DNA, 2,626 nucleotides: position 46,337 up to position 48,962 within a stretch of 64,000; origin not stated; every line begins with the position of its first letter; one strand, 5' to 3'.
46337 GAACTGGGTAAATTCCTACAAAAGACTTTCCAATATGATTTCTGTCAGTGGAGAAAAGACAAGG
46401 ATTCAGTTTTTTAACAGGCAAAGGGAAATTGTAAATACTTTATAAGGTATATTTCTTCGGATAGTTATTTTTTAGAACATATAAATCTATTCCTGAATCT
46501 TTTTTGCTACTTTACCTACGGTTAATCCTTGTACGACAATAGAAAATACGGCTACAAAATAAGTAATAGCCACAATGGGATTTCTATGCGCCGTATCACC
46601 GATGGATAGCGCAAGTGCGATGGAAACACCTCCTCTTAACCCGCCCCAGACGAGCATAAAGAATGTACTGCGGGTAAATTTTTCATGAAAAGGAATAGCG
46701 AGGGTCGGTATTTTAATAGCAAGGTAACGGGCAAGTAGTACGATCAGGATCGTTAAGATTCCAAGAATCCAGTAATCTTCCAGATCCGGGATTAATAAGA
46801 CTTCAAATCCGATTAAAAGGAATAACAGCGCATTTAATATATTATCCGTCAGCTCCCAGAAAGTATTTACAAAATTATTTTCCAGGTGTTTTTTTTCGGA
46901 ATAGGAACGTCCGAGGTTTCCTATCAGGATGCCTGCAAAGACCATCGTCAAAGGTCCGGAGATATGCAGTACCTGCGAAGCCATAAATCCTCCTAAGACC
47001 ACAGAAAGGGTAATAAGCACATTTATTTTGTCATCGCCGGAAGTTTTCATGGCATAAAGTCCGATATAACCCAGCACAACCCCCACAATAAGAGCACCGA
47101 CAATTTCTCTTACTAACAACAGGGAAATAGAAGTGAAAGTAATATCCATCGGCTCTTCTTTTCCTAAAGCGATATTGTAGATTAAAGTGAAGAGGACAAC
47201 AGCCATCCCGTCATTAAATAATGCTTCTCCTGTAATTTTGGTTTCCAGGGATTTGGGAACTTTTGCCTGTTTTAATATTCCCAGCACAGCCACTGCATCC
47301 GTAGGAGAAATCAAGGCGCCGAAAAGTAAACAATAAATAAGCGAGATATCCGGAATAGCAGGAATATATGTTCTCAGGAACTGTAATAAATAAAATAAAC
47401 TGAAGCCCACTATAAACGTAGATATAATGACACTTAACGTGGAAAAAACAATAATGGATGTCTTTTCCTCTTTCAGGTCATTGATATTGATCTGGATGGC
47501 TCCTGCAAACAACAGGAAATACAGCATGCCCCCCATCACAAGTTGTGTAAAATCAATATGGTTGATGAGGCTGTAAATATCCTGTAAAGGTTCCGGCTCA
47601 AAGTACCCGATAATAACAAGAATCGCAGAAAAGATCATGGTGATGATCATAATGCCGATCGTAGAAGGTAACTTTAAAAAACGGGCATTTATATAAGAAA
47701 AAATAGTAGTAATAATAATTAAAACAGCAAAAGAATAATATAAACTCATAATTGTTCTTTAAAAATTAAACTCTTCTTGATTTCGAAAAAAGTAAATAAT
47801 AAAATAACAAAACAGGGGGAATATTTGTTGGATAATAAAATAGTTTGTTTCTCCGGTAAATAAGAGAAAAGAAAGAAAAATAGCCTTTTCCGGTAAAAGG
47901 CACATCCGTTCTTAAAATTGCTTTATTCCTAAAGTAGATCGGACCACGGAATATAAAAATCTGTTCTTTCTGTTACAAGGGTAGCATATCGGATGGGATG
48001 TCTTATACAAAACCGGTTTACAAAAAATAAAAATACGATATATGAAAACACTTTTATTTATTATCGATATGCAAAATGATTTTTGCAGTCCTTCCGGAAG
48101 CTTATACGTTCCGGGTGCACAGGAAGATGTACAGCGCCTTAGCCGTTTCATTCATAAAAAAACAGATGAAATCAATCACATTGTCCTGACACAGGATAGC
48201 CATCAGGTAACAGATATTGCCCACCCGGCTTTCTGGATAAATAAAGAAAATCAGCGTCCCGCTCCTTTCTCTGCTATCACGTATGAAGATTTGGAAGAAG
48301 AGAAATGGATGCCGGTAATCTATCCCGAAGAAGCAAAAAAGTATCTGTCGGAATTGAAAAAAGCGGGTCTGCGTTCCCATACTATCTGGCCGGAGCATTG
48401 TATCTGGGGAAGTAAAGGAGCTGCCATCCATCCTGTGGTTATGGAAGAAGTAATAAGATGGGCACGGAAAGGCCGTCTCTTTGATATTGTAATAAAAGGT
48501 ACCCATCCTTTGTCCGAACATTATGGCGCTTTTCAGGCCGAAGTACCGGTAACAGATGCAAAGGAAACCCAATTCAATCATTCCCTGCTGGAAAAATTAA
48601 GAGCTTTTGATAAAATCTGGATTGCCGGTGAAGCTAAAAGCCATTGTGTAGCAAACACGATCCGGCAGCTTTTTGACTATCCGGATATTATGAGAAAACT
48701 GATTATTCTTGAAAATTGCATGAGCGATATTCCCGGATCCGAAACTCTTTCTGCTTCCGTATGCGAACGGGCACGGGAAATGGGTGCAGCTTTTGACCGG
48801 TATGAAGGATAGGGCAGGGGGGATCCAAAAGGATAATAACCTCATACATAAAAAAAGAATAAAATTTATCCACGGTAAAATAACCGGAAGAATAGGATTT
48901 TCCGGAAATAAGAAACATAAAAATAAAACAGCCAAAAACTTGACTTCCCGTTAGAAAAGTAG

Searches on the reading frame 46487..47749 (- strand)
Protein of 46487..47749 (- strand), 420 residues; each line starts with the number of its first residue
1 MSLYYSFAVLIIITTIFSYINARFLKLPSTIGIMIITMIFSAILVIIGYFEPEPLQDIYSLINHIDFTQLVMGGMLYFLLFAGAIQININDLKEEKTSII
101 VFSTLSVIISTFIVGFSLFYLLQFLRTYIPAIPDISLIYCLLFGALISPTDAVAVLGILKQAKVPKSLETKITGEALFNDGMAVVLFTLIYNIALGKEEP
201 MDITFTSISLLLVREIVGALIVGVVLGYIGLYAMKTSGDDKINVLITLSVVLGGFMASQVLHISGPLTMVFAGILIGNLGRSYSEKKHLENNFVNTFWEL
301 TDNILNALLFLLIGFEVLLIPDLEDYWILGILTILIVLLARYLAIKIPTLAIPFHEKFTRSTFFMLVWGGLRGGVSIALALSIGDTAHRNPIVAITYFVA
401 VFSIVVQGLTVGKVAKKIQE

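Call 20: search_protein_families(library=pfam, proteins=[window:46487-47749:-], max_evalue=0.01)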
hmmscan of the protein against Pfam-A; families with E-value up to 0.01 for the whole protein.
window:46487-47749:- (420 aa): 1 family
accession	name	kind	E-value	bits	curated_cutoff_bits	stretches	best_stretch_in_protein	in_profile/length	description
PF00999.27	Na_H_Exchanger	-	1.3e-60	205.7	26.2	1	13-416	2-374/375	Sodium/hydrogen exchanger, transmembrane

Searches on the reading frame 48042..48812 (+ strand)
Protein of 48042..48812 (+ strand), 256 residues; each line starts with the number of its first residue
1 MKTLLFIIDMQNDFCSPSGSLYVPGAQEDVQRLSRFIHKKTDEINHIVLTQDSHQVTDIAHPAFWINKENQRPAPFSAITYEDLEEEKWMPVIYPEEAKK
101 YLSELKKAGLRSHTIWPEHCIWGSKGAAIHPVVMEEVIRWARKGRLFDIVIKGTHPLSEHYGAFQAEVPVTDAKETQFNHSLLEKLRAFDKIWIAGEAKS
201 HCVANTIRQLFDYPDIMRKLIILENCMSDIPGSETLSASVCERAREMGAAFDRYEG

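Call 20: search_protein_families(library=pfam, proteins=[window:48042-48812:+], max_evalue=0.01)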
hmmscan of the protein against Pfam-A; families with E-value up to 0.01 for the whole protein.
window:48042-48812:+ (256 aa): 1 family
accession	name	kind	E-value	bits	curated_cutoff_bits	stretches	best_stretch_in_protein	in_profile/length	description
PF00857.26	Isochorismatase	-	1.2e-09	38.9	27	1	3-98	1-53/175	Isochorismatase domain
